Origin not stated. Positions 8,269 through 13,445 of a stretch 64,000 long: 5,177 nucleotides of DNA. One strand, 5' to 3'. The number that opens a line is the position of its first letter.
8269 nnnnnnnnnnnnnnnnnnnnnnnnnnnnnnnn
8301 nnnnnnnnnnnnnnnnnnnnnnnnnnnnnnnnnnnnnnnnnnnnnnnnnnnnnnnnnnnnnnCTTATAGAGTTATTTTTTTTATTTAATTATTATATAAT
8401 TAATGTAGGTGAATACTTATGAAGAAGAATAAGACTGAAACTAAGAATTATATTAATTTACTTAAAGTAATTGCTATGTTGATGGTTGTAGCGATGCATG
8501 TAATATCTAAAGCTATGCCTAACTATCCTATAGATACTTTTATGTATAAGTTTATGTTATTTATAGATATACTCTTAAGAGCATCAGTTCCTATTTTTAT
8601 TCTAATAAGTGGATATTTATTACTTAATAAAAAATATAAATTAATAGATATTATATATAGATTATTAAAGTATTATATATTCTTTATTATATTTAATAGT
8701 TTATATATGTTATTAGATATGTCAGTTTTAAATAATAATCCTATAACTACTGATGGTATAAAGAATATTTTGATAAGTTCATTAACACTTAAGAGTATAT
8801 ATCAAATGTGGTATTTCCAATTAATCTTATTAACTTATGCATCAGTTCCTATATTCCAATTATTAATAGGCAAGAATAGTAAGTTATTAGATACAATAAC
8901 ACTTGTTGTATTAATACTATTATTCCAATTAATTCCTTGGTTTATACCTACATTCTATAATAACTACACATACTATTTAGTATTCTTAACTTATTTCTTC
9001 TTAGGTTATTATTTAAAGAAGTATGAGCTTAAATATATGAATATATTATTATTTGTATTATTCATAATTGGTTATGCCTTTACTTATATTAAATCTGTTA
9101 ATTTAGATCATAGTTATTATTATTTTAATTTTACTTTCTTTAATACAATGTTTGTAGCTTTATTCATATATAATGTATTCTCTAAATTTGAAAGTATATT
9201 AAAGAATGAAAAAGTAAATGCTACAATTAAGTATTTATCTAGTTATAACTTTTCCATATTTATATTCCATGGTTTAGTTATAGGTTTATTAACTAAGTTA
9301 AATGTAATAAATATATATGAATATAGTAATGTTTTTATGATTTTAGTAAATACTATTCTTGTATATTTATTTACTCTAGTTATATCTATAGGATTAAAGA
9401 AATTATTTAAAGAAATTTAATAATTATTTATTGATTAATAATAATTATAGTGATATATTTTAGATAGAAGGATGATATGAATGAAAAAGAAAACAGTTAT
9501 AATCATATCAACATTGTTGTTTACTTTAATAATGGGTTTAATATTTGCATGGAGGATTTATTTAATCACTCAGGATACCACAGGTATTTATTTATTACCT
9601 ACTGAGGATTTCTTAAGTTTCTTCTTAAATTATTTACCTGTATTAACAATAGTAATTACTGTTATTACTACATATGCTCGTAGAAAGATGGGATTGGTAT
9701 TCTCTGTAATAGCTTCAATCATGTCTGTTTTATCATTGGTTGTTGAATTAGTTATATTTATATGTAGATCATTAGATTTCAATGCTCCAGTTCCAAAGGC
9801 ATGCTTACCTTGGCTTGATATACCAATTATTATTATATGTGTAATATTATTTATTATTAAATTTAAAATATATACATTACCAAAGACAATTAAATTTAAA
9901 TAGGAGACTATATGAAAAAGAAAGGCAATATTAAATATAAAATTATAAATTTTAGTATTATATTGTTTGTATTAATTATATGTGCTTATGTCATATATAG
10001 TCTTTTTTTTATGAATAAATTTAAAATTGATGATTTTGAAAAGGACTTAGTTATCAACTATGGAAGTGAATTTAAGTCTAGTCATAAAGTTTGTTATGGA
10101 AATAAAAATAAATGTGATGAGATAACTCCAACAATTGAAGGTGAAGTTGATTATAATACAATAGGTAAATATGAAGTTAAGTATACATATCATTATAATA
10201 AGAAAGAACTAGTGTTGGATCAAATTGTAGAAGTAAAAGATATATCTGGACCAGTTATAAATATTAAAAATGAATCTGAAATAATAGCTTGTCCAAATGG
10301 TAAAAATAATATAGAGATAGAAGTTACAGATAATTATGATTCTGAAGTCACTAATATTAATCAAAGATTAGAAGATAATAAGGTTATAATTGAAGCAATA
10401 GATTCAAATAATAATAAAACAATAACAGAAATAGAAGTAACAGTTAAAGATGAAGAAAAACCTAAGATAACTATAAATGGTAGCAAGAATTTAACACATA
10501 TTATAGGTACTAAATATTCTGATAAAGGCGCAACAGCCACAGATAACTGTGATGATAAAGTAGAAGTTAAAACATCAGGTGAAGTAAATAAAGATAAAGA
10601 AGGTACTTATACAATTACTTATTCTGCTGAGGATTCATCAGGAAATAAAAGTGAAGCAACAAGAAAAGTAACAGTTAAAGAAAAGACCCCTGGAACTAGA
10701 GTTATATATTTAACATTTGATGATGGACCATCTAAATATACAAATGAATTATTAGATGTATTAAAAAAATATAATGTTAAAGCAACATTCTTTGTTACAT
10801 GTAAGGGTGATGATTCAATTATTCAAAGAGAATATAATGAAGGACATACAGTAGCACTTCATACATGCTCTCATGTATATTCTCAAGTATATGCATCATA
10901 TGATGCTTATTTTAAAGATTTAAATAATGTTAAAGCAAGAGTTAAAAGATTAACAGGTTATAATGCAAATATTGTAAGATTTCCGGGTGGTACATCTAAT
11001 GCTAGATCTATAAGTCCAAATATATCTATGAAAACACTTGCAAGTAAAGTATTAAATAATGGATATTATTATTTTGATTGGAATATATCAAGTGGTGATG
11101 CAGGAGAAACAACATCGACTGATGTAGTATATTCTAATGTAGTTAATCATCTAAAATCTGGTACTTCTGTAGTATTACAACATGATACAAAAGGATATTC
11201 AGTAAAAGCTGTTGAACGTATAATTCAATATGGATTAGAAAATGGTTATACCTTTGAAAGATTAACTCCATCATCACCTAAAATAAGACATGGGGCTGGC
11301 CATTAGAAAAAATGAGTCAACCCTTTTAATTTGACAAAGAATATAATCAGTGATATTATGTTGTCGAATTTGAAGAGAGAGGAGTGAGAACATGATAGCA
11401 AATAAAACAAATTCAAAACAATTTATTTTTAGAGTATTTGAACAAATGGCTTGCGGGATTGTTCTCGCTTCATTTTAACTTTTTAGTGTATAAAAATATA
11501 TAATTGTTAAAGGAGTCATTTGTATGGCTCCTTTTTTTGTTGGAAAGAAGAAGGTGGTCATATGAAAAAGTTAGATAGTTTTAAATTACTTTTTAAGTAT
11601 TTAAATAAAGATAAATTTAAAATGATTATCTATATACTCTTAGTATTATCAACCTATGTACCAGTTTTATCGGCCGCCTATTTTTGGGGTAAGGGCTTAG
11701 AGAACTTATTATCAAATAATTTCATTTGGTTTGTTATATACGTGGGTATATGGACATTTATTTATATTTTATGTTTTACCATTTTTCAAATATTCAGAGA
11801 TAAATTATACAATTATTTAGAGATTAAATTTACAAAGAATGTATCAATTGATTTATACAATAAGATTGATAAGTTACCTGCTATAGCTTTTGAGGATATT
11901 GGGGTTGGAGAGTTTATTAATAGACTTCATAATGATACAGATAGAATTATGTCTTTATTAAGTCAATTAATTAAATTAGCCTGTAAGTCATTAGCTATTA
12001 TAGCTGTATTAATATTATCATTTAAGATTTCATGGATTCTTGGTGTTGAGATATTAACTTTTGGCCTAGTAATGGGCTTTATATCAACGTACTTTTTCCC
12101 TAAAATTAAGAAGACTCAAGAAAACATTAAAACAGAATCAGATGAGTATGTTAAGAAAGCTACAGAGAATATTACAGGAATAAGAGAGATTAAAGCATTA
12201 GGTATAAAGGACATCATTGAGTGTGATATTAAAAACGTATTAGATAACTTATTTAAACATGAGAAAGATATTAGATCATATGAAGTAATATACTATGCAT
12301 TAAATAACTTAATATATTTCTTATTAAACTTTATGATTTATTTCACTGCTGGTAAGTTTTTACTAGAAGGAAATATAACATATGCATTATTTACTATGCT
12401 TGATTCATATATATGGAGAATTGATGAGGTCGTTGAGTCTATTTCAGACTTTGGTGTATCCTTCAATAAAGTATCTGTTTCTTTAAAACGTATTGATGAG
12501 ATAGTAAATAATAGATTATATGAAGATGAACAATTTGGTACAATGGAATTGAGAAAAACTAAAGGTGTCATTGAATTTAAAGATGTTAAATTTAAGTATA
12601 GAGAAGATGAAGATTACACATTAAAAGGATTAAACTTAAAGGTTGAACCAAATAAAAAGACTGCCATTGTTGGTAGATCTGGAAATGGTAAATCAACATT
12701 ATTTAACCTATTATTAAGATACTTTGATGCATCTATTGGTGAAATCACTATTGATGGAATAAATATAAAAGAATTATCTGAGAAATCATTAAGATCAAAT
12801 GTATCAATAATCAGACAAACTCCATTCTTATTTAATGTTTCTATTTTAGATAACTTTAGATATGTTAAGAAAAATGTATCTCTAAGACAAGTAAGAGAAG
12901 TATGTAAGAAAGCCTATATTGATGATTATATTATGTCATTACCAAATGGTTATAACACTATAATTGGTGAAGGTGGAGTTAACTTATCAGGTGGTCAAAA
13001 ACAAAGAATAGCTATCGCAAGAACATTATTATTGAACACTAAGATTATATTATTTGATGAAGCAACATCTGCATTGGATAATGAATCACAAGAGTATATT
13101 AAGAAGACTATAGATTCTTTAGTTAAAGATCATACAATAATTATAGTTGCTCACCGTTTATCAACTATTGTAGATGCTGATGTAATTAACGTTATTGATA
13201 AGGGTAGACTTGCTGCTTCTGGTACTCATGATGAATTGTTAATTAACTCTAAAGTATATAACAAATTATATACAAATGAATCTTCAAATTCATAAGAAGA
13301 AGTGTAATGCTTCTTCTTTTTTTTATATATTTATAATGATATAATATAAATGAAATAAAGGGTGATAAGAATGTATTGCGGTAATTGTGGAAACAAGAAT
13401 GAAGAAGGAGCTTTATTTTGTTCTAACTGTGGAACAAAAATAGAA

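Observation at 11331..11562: Leader peptide plus intrinsic terminator upstream of an ABC exporter: candidate ribosome-mediated attenuator (bmrB/bmrCD-like)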

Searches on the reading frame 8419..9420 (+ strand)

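Call 7: search_protein_families(library=pfam, proteins=[window:8419-9420:+])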
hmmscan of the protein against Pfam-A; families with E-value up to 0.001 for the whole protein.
window:8419-9420:+ (333 aa): 1 family
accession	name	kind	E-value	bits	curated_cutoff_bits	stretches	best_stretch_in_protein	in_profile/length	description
PF01757.29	Acyl_transf_3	-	1.6e-27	96.9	31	1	10-324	2-322/326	Acyltransferase domain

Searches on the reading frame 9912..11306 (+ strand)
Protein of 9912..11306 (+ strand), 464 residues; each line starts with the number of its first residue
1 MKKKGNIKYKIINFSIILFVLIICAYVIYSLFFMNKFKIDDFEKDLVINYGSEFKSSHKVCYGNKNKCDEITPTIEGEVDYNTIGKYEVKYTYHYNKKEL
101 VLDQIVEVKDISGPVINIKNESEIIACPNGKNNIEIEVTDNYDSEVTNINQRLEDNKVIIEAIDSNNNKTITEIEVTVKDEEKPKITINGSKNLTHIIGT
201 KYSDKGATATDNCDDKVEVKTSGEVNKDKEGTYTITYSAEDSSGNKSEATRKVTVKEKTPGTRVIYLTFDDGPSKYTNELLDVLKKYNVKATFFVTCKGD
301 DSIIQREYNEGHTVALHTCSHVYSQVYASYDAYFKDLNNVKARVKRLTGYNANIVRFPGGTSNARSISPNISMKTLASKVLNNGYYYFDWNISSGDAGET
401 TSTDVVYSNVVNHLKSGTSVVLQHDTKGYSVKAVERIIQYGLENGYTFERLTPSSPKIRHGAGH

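Call 7: search_protein_families(library=pfam, proteins=[window:9912-11306:+])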
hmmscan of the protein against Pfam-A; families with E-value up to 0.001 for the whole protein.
window:9912-11306:+ (464 aa): 3 families
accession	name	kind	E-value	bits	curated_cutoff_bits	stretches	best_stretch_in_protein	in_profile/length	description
PF01522.26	Polysacc_deac_1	-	2.6e-25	89.2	23.1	1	258-366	2-112/124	Polysaccharide deacetylase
PF16403.11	Bact_surface_Ig-like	-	3.2e-24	85.2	27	2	186-255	1-71/71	Bacterial surface protein, Ig-like domain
PF07523.18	Big_3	-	5.8e-05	23.7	21.2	0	218-255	36-68/68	Bacterial Ig-like domain (group 3)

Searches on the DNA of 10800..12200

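Call 5: search_rna_families(source=window, start=10800, end=12200, threshold=evalue, max_evalue=10)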
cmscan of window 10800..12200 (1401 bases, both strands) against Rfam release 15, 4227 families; matches with E-value up to 10: 5.
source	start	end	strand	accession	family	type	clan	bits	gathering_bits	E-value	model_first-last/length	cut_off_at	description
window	11439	11538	+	RF04184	BTnc060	Gene; sRNA;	-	20.9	228.9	1.6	1-213/213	no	Bacteroides sRNA BTnc060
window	11486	11543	+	RF02056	STnc390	Gene; sRNA;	-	20.2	50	0.21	1-60/60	no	Salmonella sRNA STnc390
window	11507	11540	+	RF04343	Plastid-psbA-2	Cis-reg;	CL00153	19.1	55.8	1.7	1-60/60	no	Plastid-psbA-2 3UTR RNA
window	11519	11567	+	RF00396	SNORA13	Gene; snRNA; snoRNA; HACA-box;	CL00028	19.1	53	2.3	5-54/134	no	Small nucleolar RNA SNORA13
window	11086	11154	-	RF00472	snosnR55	Gene; snRNA; snoRNA; CD-box;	CL00054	17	50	6.7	1-92/92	no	Small nucleolar RNA snR55/Z10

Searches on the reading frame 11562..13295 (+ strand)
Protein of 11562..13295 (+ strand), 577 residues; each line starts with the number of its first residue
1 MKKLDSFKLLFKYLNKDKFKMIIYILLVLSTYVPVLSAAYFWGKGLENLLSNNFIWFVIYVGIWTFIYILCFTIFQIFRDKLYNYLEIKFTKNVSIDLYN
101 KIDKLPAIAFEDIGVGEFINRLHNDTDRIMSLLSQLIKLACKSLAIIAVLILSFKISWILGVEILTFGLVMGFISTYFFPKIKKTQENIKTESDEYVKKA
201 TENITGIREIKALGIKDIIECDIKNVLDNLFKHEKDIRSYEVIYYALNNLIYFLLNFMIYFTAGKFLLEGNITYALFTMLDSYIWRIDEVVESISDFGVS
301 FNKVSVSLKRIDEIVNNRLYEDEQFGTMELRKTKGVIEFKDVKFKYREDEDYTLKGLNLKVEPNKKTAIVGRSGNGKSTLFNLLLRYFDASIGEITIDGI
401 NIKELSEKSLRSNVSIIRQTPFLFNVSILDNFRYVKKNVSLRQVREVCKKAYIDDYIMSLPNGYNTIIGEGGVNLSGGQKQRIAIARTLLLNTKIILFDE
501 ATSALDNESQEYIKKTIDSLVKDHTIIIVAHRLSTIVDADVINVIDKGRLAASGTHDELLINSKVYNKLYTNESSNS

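Call 7: search_protein_families(library=pfam, proteins=[window:11562-13295:+])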
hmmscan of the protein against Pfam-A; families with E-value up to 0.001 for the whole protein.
window:11562-13295:+ (577 aa): 5 families
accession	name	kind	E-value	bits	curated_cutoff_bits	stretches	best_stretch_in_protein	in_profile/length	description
PF00005.33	ABC_tran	-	7e-29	101.6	25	1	354-503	1-137/137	ABC transporter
PF00664.28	ABC_membrane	-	3e-25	89.9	28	1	22-282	2-265/274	ABC transporter transmembrane region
PF02463.25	SMC_N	-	2e-07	31.1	40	1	366-543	26-209/220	RecF/RecN/SMC N terminal domain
PF09818.15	ABC_ATPase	-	1.6e-05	24.5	23.2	0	449-537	133-228/283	P-loop domain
PF03193.22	RsgA_GTPase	-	0.00041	20.7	30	1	349-396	92-138/174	RsgA GTPase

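Call 10: search_protein_families(library=ncbifam, proteins=[window:11562-13295:+], max_evalue=0.01)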
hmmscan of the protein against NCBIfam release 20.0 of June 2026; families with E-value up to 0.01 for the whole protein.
window:11562-13295:+ (577 aa): 185 families (the best 25 are shown)
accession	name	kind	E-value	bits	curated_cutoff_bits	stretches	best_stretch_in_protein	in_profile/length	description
TIGR02203.1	MsbA_lipidA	equivalog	8.6e-101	338.2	602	1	63-571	59-567/572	lipid A export permease/ATP-binding protein MsbA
TIGR02204.1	MsbA_rel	hypoth_equivalog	2e-93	314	780.4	1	4-569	3-571/576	ABC transporter, permease/ATP-binding protein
NF045513.1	HepA_fam_ABC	equivalog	2.4e-93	313.6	725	1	61-561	97-597/610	heterocyst formation ABC transporter subunit HepA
NF008381.0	PRK11176.1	equivalog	1.1e-88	298.1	867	1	92-571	98-577/582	lipid A ABC transporter ATP-binding protein/permease MsbA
TIGR01846.1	type_I_sec_HlyB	subfamily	3.6e-87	293.3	725.55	1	70-574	190-693/694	type I secretion system permease/ATPase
TIGR03796.1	NHLM_micro_ABC1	equivalog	1.2e-86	291.5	853.3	1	8-569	143-708/710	NHLP family bacteriocin export ABC transporter peptidase/permease/ATPase subunit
TIGR00958.1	3a01208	subfamily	9.8e-86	288.6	874.6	1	10-569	152-710/711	antigen peptide transporter 2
NF010178.0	PRK13657.1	equivalog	2.9e-83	280.3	733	1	11-570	11-567/588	glucan ABC transporter ATP-binding protein/ permease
NF052233.1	CphA_assoc_ABC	equivalog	6.4e-80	269.5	880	1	99-574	270-744/766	cyanophycin metabolism-associated ABC transporter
TIGR03375.1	type_I_sec_LssB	subfamily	2e-76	257.7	693.1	1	58-561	190-690/696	type I secretion system permease/ATPase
NF008364.0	PRK11160.1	equivalog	2.1e-76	257.7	630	1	92-571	93-573/575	heme ABC transporter ATP-binding protein/permease CydC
TIGR03797.1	NHLM_micro_ABC2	equivalog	1.5e-75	255.1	709.4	1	58-569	175-681/686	NHLP bacteriocin export ABC transporter permease/ATPase subunit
NF008055.0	PRK10789.1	equivalog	9.9e-71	238.9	845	1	57-571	56-569/590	SmdA family multidrug ABC transporter permease/ATP-binding protein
TIGR01193.1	bacteriocin_ABC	subfamily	4.2e-69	233.8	523.85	1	5-572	142-708/708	peptide cleavage/export ABC transporter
NF008056.1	PRK10790.1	equivalog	8.1e-67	226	746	1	46-571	50-573/584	SmdB family multidrug efflux ABC transporter permease/ATP-binding protein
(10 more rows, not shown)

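Call 42: search_solved_structures(query=window:11562-13295:+, max_evalue=1e-40)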
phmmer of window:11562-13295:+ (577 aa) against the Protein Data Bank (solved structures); distinct sequences matched with E-value up to 1e-40: 235 (the best 60 are shown).
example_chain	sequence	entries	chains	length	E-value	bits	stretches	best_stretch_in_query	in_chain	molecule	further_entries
9ody_A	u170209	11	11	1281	1.7e-125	422.9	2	99-571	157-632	ATP-binding cassette, sub-family B (MDR/TAP), member 4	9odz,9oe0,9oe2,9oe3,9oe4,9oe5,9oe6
9oe1_A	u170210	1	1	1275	2.4e-125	422.4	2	99-571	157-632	ATP-binding cassette, sub-family B (MDR/TAP), member 4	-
36cg_U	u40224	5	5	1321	3.7e-125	421.8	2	115-574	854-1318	Bile salt export pump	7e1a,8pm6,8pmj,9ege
9n1y_A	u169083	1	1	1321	5.5e-125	421.3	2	115-574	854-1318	Bile salt export pump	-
4f4c_A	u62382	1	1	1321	8.2e-125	420.7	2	114-571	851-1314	Multidrug resistance protein pgp-1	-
8pmd_A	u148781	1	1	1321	9.7e-125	420.4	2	115-574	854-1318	Bile salt export pump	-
7dv5_U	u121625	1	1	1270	1.4e-124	419.9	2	103-575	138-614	Bile salt export pump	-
9nfi_A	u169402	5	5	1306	1.8e-123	416.3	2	115-572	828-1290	Permeability Glycoprotein (P-gp)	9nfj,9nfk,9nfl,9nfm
6qex_A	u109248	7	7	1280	2.6e-123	415.7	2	111-574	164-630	Multidrug resistance protein 1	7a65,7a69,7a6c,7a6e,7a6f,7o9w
8gmg_A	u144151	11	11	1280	2.9e-123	415.6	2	111-574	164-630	ATP-dependent translocase ABCB1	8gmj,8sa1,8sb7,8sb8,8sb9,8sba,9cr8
8sa0_A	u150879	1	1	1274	5.6e-123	414.6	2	111-574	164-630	ATP-dependent translocase ABCB1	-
8y6h_A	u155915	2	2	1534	6.6e-123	414.4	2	111-574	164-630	ATP-dependent translocase ABCB1,mNeonGreen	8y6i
6c0v_A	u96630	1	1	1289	1.8e-122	413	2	111-574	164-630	Multidrug resistance protein 1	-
7zka_A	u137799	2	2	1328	3.6e-122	412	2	112-574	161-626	ATP-dependent translocase ABCB1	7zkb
7zk8_A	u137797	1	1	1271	5.6e-122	411.3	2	112-574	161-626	ATP-dependent translocase ABCB1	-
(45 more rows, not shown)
